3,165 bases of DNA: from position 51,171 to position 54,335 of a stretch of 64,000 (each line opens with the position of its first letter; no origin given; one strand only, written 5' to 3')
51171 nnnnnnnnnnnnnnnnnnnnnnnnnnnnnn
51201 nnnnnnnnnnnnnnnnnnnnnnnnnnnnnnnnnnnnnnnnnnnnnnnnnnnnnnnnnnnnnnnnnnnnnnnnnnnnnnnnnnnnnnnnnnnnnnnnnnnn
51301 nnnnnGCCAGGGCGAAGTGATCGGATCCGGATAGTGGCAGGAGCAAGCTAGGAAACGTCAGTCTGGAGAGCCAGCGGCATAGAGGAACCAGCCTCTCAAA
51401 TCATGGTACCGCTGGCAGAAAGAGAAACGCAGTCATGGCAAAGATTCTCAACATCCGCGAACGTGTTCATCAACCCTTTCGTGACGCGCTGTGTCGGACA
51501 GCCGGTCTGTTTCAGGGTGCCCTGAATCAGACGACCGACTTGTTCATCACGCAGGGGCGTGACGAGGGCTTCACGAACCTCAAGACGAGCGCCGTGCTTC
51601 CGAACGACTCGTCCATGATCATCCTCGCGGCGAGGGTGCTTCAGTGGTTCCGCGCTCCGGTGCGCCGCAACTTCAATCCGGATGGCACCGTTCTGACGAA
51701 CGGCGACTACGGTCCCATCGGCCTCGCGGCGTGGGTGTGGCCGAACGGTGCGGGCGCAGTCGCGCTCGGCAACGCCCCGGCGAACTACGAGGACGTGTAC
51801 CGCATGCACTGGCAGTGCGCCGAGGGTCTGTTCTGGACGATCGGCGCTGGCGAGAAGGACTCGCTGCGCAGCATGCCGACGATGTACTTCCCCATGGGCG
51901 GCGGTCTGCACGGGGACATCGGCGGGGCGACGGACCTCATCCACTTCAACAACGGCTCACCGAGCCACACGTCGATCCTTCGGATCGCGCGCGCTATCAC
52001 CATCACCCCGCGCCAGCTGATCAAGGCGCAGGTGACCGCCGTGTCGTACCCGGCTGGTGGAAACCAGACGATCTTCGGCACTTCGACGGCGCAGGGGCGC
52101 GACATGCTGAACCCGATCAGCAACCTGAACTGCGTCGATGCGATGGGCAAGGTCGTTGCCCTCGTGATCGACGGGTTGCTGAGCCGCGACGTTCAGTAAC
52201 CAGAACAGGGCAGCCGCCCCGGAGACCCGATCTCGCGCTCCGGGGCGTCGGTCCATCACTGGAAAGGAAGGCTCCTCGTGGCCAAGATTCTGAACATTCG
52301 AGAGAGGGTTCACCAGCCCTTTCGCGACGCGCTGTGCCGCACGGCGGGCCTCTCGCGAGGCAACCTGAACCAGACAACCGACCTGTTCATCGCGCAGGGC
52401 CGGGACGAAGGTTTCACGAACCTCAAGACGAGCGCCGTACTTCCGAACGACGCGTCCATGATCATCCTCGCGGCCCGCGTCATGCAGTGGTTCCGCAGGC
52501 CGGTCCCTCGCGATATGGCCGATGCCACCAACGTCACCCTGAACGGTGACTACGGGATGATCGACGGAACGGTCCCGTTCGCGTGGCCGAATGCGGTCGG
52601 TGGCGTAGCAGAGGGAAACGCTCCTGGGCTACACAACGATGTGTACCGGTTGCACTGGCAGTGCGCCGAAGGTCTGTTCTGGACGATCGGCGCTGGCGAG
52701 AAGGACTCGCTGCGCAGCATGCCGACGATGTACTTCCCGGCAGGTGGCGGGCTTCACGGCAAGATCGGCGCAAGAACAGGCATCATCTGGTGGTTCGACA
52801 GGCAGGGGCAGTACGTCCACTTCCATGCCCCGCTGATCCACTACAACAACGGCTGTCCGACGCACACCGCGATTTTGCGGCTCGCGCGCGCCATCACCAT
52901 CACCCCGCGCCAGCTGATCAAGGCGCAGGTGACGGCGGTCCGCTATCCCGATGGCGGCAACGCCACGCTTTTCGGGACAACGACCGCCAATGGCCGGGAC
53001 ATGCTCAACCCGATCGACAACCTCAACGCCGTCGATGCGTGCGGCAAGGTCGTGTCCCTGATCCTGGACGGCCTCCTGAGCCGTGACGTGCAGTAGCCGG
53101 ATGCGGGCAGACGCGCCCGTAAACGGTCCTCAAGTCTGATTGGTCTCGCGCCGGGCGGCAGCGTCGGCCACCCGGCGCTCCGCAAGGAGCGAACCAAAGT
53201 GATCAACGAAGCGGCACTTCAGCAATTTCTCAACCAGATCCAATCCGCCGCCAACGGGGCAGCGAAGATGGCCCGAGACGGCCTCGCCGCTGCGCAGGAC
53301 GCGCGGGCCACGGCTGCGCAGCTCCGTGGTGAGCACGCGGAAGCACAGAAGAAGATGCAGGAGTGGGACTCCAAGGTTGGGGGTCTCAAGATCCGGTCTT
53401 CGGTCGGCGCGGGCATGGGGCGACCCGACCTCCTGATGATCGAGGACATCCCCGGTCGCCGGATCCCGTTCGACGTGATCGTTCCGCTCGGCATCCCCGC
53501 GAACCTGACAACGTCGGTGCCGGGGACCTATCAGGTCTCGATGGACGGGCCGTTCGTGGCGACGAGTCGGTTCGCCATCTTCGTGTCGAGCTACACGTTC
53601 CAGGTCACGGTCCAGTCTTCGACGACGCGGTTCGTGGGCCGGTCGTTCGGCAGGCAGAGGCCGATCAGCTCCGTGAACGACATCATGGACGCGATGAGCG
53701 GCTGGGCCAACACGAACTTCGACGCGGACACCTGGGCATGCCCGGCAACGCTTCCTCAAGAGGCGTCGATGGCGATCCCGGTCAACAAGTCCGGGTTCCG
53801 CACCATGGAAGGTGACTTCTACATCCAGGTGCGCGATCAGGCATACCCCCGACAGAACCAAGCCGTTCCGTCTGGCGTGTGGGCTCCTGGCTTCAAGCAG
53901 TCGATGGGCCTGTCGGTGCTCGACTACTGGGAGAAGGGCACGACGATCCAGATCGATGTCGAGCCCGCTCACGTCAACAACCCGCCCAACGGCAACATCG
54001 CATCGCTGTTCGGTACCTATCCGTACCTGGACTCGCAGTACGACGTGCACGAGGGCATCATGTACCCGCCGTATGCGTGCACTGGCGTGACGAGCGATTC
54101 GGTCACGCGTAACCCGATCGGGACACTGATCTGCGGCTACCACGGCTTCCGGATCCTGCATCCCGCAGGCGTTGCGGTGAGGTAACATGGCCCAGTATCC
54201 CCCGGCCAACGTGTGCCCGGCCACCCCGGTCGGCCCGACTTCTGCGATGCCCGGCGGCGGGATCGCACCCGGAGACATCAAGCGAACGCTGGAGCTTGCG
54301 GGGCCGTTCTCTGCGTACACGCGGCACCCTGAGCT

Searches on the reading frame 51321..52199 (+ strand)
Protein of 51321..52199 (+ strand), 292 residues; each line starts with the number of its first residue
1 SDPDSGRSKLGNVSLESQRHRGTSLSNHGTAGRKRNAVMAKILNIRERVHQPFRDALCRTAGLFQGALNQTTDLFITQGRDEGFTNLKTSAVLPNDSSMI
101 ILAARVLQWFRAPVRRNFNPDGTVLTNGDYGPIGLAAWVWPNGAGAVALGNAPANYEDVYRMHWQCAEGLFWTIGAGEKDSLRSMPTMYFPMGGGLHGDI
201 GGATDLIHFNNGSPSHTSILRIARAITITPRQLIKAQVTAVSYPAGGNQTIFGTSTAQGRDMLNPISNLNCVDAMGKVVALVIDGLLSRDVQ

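Call 10: search_protein_families(library=pfam, proteins=[window:51321-52199:+], max_evalue=0.1)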
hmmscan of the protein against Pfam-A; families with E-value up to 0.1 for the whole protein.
window:51321-52199:+ (292 aa): 0 families

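Call 11: search_protein_families(library=phrogs, proteins=[window:51321-52199:+], max_evalue=0.01)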
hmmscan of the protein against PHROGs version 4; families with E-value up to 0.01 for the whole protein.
window:51321-52199:+ (292 aa): 0 families

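Call 21: find_related_loci(query=window:51435-52196:+, collection=viral_contigs, flank=10000)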
Query window:51435-52196:+ (254 aa) in viral_contigs; peptide patterns used: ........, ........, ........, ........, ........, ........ (x = any residue, [..] = any of these).
2 stretches matched a pattern; 1 encode a relative of the query (tblastn E <= 1e-3); 1 distinct loci.
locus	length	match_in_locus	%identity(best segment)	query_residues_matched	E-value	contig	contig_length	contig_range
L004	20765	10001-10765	71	1-254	5e-114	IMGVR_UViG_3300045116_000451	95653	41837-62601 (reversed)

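Call 23: search_solved_structures(query=window:51435-52196:+, max_evalue=1)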
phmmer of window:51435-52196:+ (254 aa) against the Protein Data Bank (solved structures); distinct sequences matched with E-value up to 1: 6.
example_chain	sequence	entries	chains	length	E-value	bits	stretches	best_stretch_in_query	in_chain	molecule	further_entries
4d8h_A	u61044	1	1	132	0.021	17.4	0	79-113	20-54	de novo protein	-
4qkr_A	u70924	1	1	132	0.048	16.2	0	79-113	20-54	DE NOVO PROTEIN 6XTYR/PV2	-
3q7w_A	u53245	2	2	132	0.057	16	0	79-113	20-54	de novo designed beta-trefoil architecture with symmetric primary structure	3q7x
8z62_A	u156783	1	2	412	0.1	15.1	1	111-170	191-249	23S rRNA (uracil(747)-C(5))-methyltransferase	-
3o4c_A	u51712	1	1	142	0.32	13.5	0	79-113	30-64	de novo designed beta-trefoil architecture with symmetric primary structure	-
4qks_A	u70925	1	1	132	0.77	12.3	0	79-113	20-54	DE NOVO PROTEIN 6XTRP/PV2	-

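Call 25: find_homologous_proteins(query=window:51435-52196:+, max_evalue=0.001)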
Query window:51435-52196:+ (254 aa): 284 proteins with E <= 0.001 among 1379 candidates; the best 120 are listed.
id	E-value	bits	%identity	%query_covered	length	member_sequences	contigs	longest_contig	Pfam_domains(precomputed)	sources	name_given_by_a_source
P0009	7.3e-170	581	100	100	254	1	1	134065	-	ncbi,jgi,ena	ncbi:MAG: hypothetical protein WC683_02480 [bacterium]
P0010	6.2e-166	568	98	100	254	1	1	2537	-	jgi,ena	-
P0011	1.8e-141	488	84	100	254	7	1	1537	-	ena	-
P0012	1.1e-129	449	78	100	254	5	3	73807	-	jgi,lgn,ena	-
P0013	2.1e-128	445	76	100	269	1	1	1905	-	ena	-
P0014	2.6e-127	442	77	100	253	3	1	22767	-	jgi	jgi:hypothetical protein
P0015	3.6e-127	441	79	100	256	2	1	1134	-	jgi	jgi:hypothetical protein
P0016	2.9e-125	435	76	100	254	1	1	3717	-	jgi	jgi:hypothetical protein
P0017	3.2e-125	435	76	100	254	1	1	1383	-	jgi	-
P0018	5.4e-125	434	76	100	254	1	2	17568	-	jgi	jgi:hypothetical protein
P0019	4.4e-124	431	74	100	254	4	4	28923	-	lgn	-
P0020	6.2e-124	430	75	100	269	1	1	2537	-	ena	-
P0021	6.3e-124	430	76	100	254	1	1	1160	-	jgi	jgi:hypothetical protein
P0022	5.1e-123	427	74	100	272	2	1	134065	-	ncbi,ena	ncbi:MAG: hypothetical protein WC683_02485 [bacterium]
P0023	4.0e-122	424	75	100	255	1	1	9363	-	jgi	jgi:hypothetical protein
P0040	9.4e-115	400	71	100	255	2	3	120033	-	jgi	jgi:hypothetical protein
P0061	3.5e-101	356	67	100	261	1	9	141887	-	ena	-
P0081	4.1e-90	320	61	100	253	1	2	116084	-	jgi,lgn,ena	jgi:hypothetical protein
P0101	3.9e-76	274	53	100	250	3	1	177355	-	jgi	jgi:hypothetical protein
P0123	1.3e-73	266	51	100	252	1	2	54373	-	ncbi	-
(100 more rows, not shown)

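Call 28: find_encoding_contigs(protein=P0101, flank=10000, max_places=1)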
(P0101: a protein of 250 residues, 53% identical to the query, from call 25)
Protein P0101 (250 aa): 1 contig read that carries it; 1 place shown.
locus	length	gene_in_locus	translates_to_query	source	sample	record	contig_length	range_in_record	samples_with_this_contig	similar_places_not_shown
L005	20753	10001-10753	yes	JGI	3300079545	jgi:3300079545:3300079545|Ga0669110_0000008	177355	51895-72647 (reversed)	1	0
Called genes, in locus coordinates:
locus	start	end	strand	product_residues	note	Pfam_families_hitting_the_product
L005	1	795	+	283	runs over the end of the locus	PF01471:PG_binding_1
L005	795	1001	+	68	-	-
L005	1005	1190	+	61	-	-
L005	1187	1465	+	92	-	-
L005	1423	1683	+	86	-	-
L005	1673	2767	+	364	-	-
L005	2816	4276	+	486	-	PF07282:Cas12f1-like_TNB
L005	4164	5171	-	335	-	-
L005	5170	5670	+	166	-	-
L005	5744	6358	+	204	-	-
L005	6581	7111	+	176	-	-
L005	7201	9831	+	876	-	-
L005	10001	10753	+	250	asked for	-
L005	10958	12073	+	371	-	-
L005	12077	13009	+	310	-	-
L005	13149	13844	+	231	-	-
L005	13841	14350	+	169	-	-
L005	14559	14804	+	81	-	-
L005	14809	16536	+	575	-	PF01471:PG_binding_1 (weak), PF09374:PG_binding_3 (faint), PF01471:PG_binding_1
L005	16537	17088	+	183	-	-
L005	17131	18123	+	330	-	-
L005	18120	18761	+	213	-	-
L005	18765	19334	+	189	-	-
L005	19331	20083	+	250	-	-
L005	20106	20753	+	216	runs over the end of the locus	PF00226:DnaJ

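Call 29: find_encoding_contigs(protein=P0061, flank=10000, max_places=1)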
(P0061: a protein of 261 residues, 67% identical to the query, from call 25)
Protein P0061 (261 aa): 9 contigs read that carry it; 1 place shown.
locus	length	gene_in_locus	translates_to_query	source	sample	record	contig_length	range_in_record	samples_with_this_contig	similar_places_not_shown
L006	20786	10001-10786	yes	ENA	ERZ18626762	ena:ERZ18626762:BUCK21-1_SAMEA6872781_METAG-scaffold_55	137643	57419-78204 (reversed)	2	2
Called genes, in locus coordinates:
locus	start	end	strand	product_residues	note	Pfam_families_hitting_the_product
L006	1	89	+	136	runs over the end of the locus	-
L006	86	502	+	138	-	-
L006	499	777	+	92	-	-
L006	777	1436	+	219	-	-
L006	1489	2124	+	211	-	-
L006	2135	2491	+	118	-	-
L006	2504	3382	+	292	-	-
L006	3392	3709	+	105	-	-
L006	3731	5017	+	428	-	-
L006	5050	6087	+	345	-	-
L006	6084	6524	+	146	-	-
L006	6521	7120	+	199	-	-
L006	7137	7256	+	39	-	-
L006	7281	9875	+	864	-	-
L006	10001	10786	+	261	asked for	-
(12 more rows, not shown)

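Call 30: find_encoding_contigs(protein=P0081, flank=10000, max_places=1)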
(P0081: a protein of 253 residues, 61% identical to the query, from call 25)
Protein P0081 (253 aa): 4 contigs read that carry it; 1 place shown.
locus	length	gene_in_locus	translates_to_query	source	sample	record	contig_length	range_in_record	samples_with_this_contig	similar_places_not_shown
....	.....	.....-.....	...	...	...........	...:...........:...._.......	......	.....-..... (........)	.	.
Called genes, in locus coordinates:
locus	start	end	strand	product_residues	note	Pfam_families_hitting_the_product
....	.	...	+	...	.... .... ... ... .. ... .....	-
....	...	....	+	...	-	-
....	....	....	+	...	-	-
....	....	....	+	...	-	-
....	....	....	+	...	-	-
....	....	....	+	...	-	-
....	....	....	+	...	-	-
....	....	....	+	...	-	-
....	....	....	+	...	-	-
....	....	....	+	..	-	-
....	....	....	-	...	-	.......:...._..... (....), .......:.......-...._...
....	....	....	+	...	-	-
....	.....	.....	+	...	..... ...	-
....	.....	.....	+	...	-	-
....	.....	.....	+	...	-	-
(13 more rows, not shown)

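Call 33: predict_structure(alignment_id=A1)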
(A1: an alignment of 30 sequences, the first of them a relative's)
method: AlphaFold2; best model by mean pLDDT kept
length: 254 residues; sequences in the alignment: 30
mean_pLDDT: 61.9   pTM: 0.62
mean pLDDT of the five models: 61.9, 56.0, 50.4, 50.1, 46.8
residues with pLDDT >= 90: 0; 70-90: 98; 50-70: 88; < 50: 68
segments of 3 or more residues with pLDDT < 50: 1-17, 45-50, 53-62, 103-111, 170-176, 180-182, 215-217, 249-254
pLDDT, mean of each block of 10 residues (from residue 1): 39 45 58 63 47 47 65 79 77 59 47 70 83 78 78 62 55 47 52 66 72 51 74 77 63 41
secondary structure, 60 per line:
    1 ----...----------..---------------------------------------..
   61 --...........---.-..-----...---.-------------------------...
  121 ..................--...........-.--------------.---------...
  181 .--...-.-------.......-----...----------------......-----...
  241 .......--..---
elements in order: E63-73 E86-88 H118-131 E132-138 E141-148 H178-181 E196-202 H227-232 E238-247

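Call 35: find_encoding_contigs(protein=P0040, flank=10000, max_places=1)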
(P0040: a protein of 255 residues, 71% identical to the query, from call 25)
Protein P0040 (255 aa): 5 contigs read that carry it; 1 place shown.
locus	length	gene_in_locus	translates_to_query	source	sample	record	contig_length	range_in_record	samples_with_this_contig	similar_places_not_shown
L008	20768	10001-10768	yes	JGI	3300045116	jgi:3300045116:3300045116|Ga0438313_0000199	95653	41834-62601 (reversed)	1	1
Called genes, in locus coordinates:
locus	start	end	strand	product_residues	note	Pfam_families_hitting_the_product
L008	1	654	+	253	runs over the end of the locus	-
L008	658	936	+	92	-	-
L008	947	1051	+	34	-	-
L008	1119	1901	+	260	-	-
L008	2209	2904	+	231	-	-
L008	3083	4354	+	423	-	-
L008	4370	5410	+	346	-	-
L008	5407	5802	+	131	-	-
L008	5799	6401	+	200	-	-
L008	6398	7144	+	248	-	-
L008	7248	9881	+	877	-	-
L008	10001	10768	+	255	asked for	-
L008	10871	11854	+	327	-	-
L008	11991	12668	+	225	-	-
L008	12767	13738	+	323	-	-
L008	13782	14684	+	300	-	-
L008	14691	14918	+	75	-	-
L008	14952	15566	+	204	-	PF00226:DnaJ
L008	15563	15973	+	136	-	-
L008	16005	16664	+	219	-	-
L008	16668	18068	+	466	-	PF00534:Glycos_transf_1 (faint)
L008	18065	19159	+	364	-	PF20706:GT4-conflict, PF00534:Glycos_transf_1, PF13692:Glyco_trans_1_4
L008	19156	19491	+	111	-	-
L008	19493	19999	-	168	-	-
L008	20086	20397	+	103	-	-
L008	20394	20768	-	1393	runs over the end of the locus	PF00589:Phage_integrase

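Call 36: find_encoding_contigs(protein=P0123, flank=10000, max_places=1)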
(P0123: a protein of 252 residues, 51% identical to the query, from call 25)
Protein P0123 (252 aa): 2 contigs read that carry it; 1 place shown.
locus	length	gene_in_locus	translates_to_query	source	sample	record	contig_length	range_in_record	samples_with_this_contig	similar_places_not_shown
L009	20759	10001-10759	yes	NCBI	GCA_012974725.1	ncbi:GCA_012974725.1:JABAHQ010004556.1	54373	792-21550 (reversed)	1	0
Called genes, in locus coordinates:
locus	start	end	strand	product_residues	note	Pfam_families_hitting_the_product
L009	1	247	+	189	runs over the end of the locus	-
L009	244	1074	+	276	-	-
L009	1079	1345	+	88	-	-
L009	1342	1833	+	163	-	-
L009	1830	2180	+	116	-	PF01471:PG_binding_1 (weak)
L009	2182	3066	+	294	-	-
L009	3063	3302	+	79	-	-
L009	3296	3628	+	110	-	-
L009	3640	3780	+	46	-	-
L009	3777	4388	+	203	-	-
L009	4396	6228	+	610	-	-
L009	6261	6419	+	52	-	-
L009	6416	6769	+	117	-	-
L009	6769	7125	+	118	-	-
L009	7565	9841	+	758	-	-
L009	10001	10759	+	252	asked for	-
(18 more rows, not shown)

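Call 43: search_dna_similar(query=window:51435-52196:+, collection=phages, mode=protein, max_evalue=0.001, max_rows=10)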
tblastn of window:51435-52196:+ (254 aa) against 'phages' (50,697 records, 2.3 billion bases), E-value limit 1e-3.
No match.

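Call 68: find_related_loci(query=A1, collection=genome_contigs, flank=10000)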
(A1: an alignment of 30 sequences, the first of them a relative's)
Query A1 (254 aa) in genome_contigs; peptide patterns used: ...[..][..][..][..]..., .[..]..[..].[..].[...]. (x = any residue, [..] = any of these).
60 stretches matched a pattern; 6 encode a relative of the query (tblastn E <= 1e-3); 6 distinct loci.
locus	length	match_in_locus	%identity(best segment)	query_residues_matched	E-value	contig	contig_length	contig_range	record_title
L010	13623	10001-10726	55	1-254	7e-86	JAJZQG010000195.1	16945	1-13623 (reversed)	MAG: Myxococcales bacterium isolate SKS1.bin3 NODE_6042_length_16945_cov_2.579379, whole genome shotgun sequence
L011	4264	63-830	51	1-254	5e-71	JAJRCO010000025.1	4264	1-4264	MAG: Methanomicrobiales archaeon isolate OWC_0066 OWC_0066_k121_13672471, whole genome shotgun sequence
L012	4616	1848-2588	43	1-254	6e-64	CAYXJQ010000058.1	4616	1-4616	MAG TPA_asm: uncultured Pseudomonadales bacterium isolate SRP067234_co1_163 genome assembly, contig: k99_729398, whole g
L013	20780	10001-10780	48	1-254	2e-60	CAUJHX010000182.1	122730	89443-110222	MAG: Pseudomonadota bacterium isolate KLAP178 genome assembly, contig: KLAP178_359506, whole genome shotgun sequence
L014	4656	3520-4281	47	1-254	3e-55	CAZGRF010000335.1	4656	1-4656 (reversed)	MAG TPA_asm: uncultured Pirellulales bacterium isolate SRP214966_co4_110 genome assembly, contig: NODE_29065_length_4656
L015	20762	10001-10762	46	1-254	6e-54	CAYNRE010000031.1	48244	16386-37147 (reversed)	MAG TPA_asm: uncultured Pirellulales bacterium isolate binchicken_co200_123 genome assembly, contig: k141_206313, whole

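Call 82: fold_search(model_id=the predicted structure, library=viral)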
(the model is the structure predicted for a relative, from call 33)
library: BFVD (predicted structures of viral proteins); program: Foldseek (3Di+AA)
matches with E <= 10: 165; with E <= 0.001: 0
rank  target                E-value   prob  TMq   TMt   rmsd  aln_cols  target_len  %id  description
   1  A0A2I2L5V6            3.0e-01  0.06  0.17  0.09  19.0       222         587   14  Divergent Major Capsid Protein [Orpheovirus IHUMI-LCC2]
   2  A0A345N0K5            3.1e-01  0.04  0.10  0.15  17.5       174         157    6  (no name in the UniProt tables at hand)
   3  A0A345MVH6            3.3e-01  0.02  0.10  0.09  19.3       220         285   12  (no name in the UniProt tables at hand)
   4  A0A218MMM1            3.8e-01  0.06  0.15  0.08  18.3       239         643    8  Uncharacterized protein [uncultured virus]
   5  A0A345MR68            4.0e-01  0.09  0.18  0.29  16.1       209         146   10  (no name in the UniProt tables at hand)
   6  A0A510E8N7            4.2e-01  0.03  0.12  0.05  15.9       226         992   11  (no name in the UniProt tables at hand)
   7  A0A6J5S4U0            4.5e-01  0.07  0.20  0.05  17.0       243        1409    7  Uncharacterized protein [uncultured Caudovirales phage]
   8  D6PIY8                5.7e-01  0.04  0.12  0.18  16.8       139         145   12  (no name in the UniProt tables at hand)
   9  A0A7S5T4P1            7.7e-01  0.08  0.18  0.27  14.9       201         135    7  (no name in the UniProt tables at hand)
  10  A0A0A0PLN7            7.7e-01  0.02  0.10  0.11  11.6       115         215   10  Uncharacterized protein [Bacillus phage Bp8p-T]
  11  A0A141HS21            8.2e-01  0.16  0.24  0.26  10.4       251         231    8  (no name in the UniProt tables at hand)
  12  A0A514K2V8            8.7e-01  0.11  0.23  0.16   9.0       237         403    9  Uncharacterized protein [Nitrosopumilus spindle-shaped virus]
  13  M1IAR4                9.8e-01  0.04  0.17  0.12  14.1       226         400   11  (no name in the UniProt tables at hand)
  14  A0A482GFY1            9.8e-01  0.02  0.13  0.05  24.6       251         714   13  (no name in the UniProt tables at hand)
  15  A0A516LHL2            1.0e+00  0.12  0.20  0.08   7.2       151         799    9  (no name in the UniProt tables at hand)
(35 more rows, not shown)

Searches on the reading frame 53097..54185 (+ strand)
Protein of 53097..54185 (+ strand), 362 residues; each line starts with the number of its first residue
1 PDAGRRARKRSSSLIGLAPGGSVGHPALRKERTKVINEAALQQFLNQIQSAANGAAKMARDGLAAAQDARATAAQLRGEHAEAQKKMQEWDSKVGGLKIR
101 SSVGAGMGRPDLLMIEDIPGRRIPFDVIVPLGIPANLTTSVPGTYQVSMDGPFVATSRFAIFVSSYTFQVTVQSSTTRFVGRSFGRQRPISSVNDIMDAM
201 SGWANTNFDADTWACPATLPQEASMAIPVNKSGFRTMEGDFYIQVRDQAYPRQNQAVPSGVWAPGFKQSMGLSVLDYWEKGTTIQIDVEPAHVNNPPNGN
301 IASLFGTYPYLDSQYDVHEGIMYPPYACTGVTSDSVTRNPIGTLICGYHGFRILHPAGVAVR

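Call 5: search_protein_families(library=pfam, proteins=[window:53097-54185:+], max_evalue=0.01)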
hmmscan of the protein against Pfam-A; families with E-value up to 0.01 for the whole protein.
window:53097-54185:+ (362 aa): 0 families

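Call 11: search_protein_families(library=phrogs, proteins=[window:53097-54185:+], max_evalue=0.01)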
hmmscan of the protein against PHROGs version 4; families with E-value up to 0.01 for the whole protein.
window:53097-54185:+ (362 aa): 0 families

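Call 24: search_solved_structures(query=window:53202-54182:+, max_evalue=1)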
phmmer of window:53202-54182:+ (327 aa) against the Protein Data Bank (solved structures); distinct sequences matched with E-value up to 1: 3.
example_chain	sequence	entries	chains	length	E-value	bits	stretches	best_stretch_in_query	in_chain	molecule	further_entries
3mq7_A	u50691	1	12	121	0.23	14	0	21-58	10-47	Bone marrow stromal antigen 2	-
6s5j_A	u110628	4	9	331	0.89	12.1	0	72-127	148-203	Strictosidine synthase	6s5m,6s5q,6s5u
3nwh_A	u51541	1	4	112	0.92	12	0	21-58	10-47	Bone marrow stromal antigen 2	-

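Call 48: find_homologous_proteins(query=window:53202-54182:+, max_evalue=0.001)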
Query window:53202-54182:+ (327 aa): 382 proteins with E <= 0.001 among 3194 candidates; the best 120 are listed.
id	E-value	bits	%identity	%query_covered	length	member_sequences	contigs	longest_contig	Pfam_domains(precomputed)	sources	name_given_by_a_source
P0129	4.3e-220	748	100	100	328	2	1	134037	-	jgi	-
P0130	3.7e-170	583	77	100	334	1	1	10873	-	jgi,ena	-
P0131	1.2e-169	582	76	100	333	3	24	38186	-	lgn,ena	-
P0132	3.3e-117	409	58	100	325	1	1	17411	-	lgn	-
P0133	4.2e-110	386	54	100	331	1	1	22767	-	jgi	jgi:hypothetical protein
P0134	6.0e-105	369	52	100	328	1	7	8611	-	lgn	-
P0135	1.8e-103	364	56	93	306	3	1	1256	-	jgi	jgi:hypothetical protein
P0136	2.0e-103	364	52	100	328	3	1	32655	-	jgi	jgi:hypothetical protein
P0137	1.7e-100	355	54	88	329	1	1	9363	-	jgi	jgi:hypothetical protein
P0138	2.1e-98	348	49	100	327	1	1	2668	-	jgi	jgi:hypothetical protein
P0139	7.4e-97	343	48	99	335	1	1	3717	-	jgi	jgi:hypothetical protein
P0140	1.3e-96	342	50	98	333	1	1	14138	-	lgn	-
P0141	2.0e-92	328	51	98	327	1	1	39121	-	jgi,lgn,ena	-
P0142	9.5e-92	326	51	98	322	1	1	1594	-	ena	-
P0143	6.6e-91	323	48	98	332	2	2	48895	-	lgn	-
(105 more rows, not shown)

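Call 58: predict_structure(alignment_id=A2)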
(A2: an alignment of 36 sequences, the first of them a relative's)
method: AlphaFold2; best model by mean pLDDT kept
length: 328 residues; sequences in the alignment: 36
mean_pLDDT: 62.6   pTM: 0.49
mean pLDDT of the five models: 62.6, 61.4, 58.9, 57.3, 54.2
residues with pLDDT >= 90: 7; 70-90: 134; 50-70: 75; < 50: 112
segments of 3 or more residues with pLDDT < 50: 64-79, 158-203, 228-238, 262-295, 325-328
pLDDT, mean of each block of 10 residues (from residue 1): 77 74 76 80 82 77 45 44 68 88 84 87 77 61 57 51 42 43 39 39 64 72 58 46 84 79 39 34 46 48 67 85 51
secondary structure, 60 per line:
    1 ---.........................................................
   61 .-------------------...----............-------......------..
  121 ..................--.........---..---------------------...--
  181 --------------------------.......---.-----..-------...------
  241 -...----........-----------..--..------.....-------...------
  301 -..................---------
elements in order: H4-61 E88-99 E107-112 E119-138 E141-149 E207-213 E242-244 E249-256 H280-284 E302-319
